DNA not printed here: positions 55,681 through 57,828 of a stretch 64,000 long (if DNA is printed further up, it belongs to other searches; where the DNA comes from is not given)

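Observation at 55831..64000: NRPS locus with an unusual priming set: AAE3-like A-PCP didomain + oxalyl-CoA-decarboxylase/HACL-like TPP enzyme ahead of a starter-C NRPS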

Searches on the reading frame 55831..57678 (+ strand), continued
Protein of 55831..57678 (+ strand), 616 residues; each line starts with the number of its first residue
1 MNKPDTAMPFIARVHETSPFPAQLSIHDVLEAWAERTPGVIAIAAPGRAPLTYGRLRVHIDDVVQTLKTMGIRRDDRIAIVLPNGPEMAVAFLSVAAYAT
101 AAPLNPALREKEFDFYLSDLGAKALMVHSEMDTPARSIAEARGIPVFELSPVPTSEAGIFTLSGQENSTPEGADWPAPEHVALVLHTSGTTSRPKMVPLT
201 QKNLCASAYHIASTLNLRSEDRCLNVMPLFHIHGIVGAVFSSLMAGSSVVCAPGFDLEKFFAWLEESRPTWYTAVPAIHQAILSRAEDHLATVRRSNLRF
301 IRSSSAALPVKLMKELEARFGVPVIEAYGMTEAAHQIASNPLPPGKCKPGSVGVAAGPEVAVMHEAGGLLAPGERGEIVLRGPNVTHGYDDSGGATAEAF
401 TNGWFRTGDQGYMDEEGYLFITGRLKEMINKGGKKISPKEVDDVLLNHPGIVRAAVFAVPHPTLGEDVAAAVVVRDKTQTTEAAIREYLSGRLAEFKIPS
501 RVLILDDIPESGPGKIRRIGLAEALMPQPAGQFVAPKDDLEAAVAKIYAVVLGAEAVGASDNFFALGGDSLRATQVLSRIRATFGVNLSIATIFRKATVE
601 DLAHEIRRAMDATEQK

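Call 20: search_solved_structures(query=window:55831-57678:+, max_evalue=1e-40, show_alignments=2)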
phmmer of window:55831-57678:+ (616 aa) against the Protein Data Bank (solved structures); distinct sequences matched with E-value up to 1e-40: 55.
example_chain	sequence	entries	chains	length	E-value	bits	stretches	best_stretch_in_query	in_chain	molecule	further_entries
5ie0_A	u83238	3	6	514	4.8e-120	404.9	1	28-528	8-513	Oxalate--CoA ligase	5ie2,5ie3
6qjz_A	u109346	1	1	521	3.4e-115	388.9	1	28-523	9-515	oxalyl CoA-synthetase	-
8aff_A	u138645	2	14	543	6.1e-100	338.5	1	179-525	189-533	Oxalate--CoA ligase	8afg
6mfz_A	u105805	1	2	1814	9.3e-76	258.7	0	10-604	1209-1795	Linear gramicidin synthase subunit A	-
9be3_A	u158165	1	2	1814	9.6e-76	258.6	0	10-604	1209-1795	Linear gramicidin synthase subunit A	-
9meh_A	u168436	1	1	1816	9.7e-76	258.6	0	10-604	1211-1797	Linear gramicidin synthase subunit A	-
9be4_A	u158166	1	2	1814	3.8e-75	256.6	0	10-604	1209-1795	Linear gramicidin synthase subunit A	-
8atd_C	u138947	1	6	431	1.3e-73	251.5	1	179-428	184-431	Oxalate--CoA ligase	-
3r44_A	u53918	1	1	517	9.7e-68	232.2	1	37-523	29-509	fatty acyl CoA synthetase FADD13 (FATTY-ACYL-CoA SYNTHETASE)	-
8weu_A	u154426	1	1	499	4.9e-62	213.3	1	36-518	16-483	Fatty-acyl-CoA synthase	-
8wev_A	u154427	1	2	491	5.8e-62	213.1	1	36-518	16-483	Feruloyl-CoA Synthetase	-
4fuq_A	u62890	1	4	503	3.9e-61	210.4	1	39-523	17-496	Malonyl CoA synthetase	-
4fut_A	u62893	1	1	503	2.7e-60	207.6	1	39-523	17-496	Malonyl CoA synthetase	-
4gxr_A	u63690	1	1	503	1.5e-59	205.2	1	39-523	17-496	Malonyl CoA synthetase, Benzoate-CoA ligase Chimeric protein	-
6mfy_A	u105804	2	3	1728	1.9e-59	204.8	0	21-603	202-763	Linear gramicidin synthase subunit A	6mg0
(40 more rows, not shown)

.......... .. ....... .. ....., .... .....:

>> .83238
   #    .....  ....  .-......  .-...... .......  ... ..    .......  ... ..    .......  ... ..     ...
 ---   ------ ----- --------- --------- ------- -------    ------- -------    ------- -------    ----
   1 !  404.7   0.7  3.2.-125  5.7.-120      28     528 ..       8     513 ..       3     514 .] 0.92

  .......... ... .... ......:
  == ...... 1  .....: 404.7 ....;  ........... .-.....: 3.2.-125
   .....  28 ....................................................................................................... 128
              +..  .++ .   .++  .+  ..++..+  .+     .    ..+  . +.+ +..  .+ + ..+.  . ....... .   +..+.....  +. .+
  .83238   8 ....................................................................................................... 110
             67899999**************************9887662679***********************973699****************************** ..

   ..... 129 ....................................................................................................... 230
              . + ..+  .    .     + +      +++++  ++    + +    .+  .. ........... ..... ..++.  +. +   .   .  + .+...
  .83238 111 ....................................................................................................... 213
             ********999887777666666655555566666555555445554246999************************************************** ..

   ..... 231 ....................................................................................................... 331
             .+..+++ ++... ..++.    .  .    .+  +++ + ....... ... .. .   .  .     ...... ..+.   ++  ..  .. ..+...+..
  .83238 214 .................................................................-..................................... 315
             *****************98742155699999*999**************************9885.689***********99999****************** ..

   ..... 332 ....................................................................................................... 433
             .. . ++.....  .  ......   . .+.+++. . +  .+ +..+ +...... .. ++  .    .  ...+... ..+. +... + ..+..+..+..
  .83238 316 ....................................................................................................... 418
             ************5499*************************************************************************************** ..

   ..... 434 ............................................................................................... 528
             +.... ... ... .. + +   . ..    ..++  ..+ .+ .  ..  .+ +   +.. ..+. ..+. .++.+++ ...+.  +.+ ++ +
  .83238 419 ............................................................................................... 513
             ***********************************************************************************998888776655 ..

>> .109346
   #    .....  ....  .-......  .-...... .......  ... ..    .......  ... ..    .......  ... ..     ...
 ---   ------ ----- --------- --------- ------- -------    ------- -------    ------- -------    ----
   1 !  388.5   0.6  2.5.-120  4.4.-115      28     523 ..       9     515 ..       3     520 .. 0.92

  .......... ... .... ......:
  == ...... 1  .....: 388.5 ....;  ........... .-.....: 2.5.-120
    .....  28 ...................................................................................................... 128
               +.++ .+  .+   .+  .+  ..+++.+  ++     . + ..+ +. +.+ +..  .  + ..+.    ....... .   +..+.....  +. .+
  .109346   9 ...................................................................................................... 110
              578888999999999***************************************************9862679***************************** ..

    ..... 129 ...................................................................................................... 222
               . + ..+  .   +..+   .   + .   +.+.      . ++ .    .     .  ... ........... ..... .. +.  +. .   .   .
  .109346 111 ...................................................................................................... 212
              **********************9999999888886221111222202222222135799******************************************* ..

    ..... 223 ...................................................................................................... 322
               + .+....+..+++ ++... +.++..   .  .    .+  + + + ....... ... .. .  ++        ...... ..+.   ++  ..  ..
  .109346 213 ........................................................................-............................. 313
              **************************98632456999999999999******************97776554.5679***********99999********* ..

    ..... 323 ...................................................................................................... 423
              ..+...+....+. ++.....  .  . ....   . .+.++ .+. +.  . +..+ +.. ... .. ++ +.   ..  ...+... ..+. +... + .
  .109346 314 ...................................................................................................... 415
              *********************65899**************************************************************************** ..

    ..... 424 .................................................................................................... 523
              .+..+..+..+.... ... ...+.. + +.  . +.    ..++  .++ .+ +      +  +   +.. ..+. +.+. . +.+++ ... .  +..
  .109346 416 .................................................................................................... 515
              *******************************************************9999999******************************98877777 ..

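Call 21: find_homologous_proteins(query=L002:9084-10733:+)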
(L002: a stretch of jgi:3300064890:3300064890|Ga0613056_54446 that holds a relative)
Query L002:9084-10733:+ (550 aa): 1747 proteins with E <= 0.001 among 8000 candidates; the best 120 are listed.
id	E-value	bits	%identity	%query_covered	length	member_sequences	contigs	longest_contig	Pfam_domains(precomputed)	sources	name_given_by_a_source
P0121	0.0e+0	1143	90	100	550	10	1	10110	PF02775.27,PF02776.24,PF00205.29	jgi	-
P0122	1.7e-287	972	77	100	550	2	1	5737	PF02775.27,PF02776.24,PF00205.29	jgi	-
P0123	3.6e-276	935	74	100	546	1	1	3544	PF02775.27,PF02776.24,PF00205.29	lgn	-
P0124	2.4e-271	919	74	100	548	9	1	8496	PF02775.27,PF02776.24,PF00205.29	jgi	jgi:2-hydroxyacyl-CoA lyase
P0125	3.3e-269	912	72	100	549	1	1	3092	PF02775.27,PF02776.24,PF00205.29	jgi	-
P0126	9.5e-269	911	74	98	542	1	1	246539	PF02775.27,PF02776.24,PF00205.29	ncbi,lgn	-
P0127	3.9e-268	909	73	100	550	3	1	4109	PF02775.27,PF02776.24,PF00205.29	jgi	jgi:2-hydroxyacyl-CoA lyase 1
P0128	7.8e-268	908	72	100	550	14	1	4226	PF02775.27,PF02776.24,PF00205.29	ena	-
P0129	1.0e-266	904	72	98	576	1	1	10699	PF02775.27,PF02776.24,PF00205.29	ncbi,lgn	ncbi:MAG: thiamine pyrophosphate-binding protein [Candidatus Binatia bacterium]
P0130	2.7e-266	902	71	100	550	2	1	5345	PF02775.27,PF02776.24,PF00205.29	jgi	-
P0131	1.1e-265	900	72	98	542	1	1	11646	PF02775.27,PF02776.24,PF00205.29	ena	-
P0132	2.8e-264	896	71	100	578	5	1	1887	PF02775.27,PF02776.24,PF00205.29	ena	-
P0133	3.7e-264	895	71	100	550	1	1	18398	PF02775.27,PF02776.24,PF00205.29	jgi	jgi:2-hydroxyacyl-CoA lyase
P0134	6.5e-264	895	73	98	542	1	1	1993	PF02775.27,PF02776.24,PF00205.29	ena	-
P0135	1.4e-263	893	71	99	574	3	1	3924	PF02775.27,PF02776.24,PF00205.29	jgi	-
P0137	7.9e-263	891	71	98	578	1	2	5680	PF02775.27,PF02776.24,PF00205.29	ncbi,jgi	ncbi:MAG TPA: thiamine pyrophosphate-binding protein [Candidatus Binatia bacterium]|jgi:2-hydroxyacy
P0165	1.2e-252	857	68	99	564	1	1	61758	PF02775.27,PF02776.24,PF00205.29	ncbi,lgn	-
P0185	4.1e-249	846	68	97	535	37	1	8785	PF02775.27,PF02776.24,PF00205.29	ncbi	-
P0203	1.5e-246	837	66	98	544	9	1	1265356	PF02775.27,PF02776.24,PF00205.29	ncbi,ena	-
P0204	1.6e-246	837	68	98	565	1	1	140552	PF02775.27,PF02776.24,PF00205.29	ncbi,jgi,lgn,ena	-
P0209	1.7e-245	834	66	99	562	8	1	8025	PF02775.27,PF02776.24,PF00205.29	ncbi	ncbi:MAG: thiamine pyrophosphate-binding protein [Candidatus Binatia bacterium]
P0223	1.8e-243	827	67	98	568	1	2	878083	PF02775.27,PF02776.24,PF00205.29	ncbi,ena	-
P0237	1.1e-240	818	66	99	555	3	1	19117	PF02775.27,PF02776.24,PF00205.29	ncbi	-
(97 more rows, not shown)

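Call 22: find_related_loci(query=L002:9084-10733:+, collection=genome_contigs, flank=10000)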
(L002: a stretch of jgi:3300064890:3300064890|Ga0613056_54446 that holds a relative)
Query L002:9084-10733:+ (550 aa) in genome_contigs; peptide patterns used: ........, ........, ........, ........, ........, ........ (x = any residue, [..] = any of these).
16 stretches matched a pattern; 2 encode a relative of the query (tblastn E <= 1e-3); 2 distinct loci.
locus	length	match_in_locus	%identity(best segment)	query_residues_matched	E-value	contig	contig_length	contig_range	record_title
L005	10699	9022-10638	72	11-550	0e+0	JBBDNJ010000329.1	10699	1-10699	MAG: Candidatus Binatia bacterium isolate LejiaB_54_11 Lejia_B_7934_length_10699_cov_6, whole genome shotgun sequence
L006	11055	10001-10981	46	6-329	3e-91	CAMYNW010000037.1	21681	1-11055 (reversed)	MAG: uncultured Gammaproteobacteria bacterium isolate FCS_M_Gamma_079 genome assembly, contig: scaffold_2016, whole geno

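Call 24: find_related_loci(query=A2, collection=metagenome_contigs, flank=10000)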
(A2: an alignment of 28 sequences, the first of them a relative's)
Query A2 (550 aa) in metagenome_contigs; peptide patterns used: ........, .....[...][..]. (x = any residue, [..] = any of these).
114 stretches matched a pattern; 61 encode a relative of the query (tblastn E <= 1e-3); 61 distinct loci.
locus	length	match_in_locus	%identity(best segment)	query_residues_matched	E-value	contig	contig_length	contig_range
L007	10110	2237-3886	90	1-550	0e+0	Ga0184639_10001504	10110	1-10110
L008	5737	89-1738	77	1-550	0e+0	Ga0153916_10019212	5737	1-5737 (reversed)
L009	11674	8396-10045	72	1-550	0e+0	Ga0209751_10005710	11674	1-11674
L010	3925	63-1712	72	1-550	0e+0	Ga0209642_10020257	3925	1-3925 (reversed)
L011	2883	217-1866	71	1-550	0e+0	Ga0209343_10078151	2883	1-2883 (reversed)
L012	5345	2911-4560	71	1-550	0e+0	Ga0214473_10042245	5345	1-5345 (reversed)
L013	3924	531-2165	71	6-550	0e+0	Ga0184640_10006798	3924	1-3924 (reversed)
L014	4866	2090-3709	68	11-550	0e+0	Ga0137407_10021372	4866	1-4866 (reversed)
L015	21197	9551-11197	68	2-550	0e+0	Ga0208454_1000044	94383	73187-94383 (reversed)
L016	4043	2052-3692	69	4-550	0e+0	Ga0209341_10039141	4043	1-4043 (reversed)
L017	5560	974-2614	69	4-550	0e+0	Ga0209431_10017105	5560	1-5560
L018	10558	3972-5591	69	11-550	0e+0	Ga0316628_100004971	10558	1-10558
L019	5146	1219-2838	68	9-550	0e+0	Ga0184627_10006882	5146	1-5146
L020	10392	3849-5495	68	1-548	0e+0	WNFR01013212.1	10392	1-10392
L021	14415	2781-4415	68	6-550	0e+0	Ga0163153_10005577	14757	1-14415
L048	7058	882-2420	48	35-543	4e-154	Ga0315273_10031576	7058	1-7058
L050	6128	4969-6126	59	10-387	3e-148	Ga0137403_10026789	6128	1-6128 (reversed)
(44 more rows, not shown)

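Call 34: find_encoding_contigs(protein=P0054, flank=8000, max_places=2)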
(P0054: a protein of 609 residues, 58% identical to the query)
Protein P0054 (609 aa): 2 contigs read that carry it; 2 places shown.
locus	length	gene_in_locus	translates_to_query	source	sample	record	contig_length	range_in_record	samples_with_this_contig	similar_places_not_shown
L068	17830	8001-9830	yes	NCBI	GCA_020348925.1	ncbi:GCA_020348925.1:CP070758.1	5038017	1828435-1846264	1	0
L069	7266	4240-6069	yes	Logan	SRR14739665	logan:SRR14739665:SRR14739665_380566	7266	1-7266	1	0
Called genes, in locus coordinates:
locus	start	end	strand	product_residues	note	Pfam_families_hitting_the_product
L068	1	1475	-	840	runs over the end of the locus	PF00483:NTP_transferase, PF12804:NTP_transf_3 (weak), PF00132:Hexapep (weak), PF25084:LbH_EIF2B, PF25087:GMPPB_C (weak), PF02878:PGM_PMM_I, PF02879:PGM_PMM_II, PF02880:PGM_PMM_III (weak), +1 more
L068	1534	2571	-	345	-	PF01087:GalP_UDP_transf, PF01230:HIT (faint), PF16285:DUF4931_N, PF16268:DUF4921, PF02744:GalP_UDP_tr_C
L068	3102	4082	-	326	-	PF01699:Na_Ca_ex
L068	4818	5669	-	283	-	PF00140:Sigma70_r1_2, PF04542:Sigma70_r2, PF04539:Sigma70_r3, PF04545:Sigma70_r4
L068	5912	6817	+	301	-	PF00797:Acetyltransf_2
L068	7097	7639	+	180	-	PF14385:DUF4416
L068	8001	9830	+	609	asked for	PF00501:AMP-binding, PF13193:AMP-binding_C, PF00550:PP-binding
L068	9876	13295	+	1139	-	PF00668:Condensation, PF00501:AMP-binding, PF13193:AMP-binding_C, PF00550:PP-binding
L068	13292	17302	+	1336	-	PF00668:Condensation, PF00501:AMP-binding, PF13193:AMP-binding_C, PF00550:PP-binding, PF00975:Thioesterase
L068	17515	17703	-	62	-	-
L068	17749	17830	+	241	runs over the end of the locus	PF00037:Fer4 (faint), PF12797:Fer4_2 (faint), PF12838:Fer4_7 (weak), PF13187:Fer4_9 (weak), PF13237:Fer4_10 (weak), PF13484:Fer4_16 (faint), PF14697:Fer4_21 (faint)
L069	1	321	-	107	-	?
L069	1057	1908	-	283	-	PF00140:Sigma70_r1_2, PF04542:Sigma70_r2, PF04539:Sigma70_r3, PF04545:Sigma70_r4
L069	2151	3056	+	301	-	PF00797:Acetyltransf_2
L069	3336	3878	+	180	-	PF14385:DUF4416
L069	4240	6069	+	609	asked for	PF00501:AMP-binding, PF13193:AMP-binding_C, PF00550:PP-binding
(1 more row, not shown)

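Call 35: find_encoding_contigs(protein=P0097, flank=8000, max_places=2)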
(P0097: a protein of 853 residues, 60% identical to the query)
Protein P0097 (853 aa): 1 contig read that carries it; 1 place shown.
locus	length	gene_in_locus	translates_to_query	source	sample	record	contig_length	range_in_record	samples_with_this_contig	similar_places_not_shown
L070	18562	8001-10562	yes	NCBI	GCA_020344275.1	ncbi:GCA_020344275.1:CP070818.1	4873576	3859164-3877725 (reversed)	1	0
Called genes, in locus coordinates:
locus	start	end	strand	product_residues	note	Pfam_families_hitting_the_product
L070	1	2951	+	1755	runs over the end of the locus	PF02012:BNR (faint), PF14870:PSII_BNR (faint), PF13088:BNR_2 (faint), PF15902:Sortilin-Vps10, PF25852:DUF6242_C (weak), PF15902:Sortilin-Vps10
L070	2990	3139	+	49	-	-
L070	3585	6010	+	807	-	PF01074:Glyco_hydro_38N (weak), PF09261:Alpha-mann_mid, PF07748:Glyco_hydro_38C, PF17677:Glyco_hydro38C2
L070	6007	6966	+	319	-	PF01208:URO-D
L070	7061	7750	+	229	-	PF00561:Abhydrolase_1 (faint), PF00756:Esterase, PF10503:Esterase_PHB (faint), PF02230:Abhydrolase_2, PF01738:DLH, PF12146:Hydrolase_4 (faint), PF00326:Peptidase_S9 (weak)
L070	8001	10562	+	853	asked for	PF00501:AMP-binding, PF13193:AMP-binding_C, PF00550:PP-binding, PF00975:Thioesterase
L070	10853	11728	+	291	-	PF22624:AASDHPPT_N, PF01648:ACPS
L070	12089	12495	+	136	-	-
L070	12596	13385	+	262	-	PF01008:IF-2B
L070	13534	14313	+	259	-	PF00483:NTP_transferase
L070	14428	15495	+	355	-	PF03417:AAT (weak)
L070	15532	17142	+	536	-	PF02353:CMAS, PF05175:MTS, PF13489:Methyltransf_23, PF08241:Methyltransf_11, PF08242:Methyltransf_12, PF13649:Methyltransf_25, PF13847:Methyltransf_31, PF03599:CdhD, +5 more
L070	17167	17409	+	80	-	PF14697:Fer4_21 (faint), PF12797:Fer4_2 (faint), PF12837:Fer4_6 (faint), PF13237:Fer4_10 (weak), PF12800:Fer4_4 (faint), PF12838:Fer4_7, PF13187:Fer4_9, PF00037:Fer4 (weak)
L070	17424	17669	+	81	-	-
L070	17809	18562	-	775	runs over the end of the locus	PF08487:VIT, PF13757:VIT_2 (weak), PF00092:VWA, PF05762:VWA_CoxE, PF09967:DUF2201 (weak), PF13519:VWA_2, PF13768:VWA_3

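Call 36: find_encoding_contigs(protein=P0053, flank=8000, max_places=2)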
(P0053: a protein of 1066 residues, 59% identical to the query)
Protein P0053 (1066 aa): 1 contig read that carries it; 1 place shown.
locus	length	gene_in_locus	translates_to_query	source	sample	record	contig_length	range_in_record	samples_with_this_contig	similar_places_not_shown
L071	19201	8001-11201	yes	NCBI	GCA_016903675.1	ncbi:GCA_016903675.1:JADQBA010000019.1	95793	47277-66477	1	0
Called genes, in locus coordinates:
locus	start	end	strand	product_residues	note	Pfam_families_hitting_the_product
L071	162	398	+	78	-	PF09957:VapB_antitoxin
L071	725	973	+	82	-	PF04255:DUF433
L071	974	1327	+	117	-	PF01927:Mut7-C (weak), PF18478:PIN_10, PF18480:DUF5615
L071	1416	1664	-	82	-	PF11848:DUF3368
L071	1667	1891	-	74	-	PF03683:UPF0175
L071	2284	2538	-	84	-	-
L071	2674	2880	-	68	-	-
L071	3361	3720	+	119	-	-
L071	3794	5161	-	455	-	PF01134:GIDA (faint), PF01266:DAO (faint), PF03486:HI0933_like (faint), PF07992:Pyr_redox_2, PF13450:NAD_binding_8 (weak), PF13454:NAD_binding_9 (faint), PF00070:Pyr_redox (weak), PF22366:NDH2_C, +1 more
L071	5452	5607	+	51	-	-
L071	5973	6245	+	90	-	PF03693:ParD_antitoxin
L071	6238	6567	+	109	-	PF05016:ParE_toxin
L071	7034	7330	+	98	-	-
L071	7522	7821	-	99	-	-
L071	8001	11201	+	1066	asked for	PF00501:AMP-binding, PF13193:AMP-binding_C, PF00550:PP-binding, PF00668:Condensation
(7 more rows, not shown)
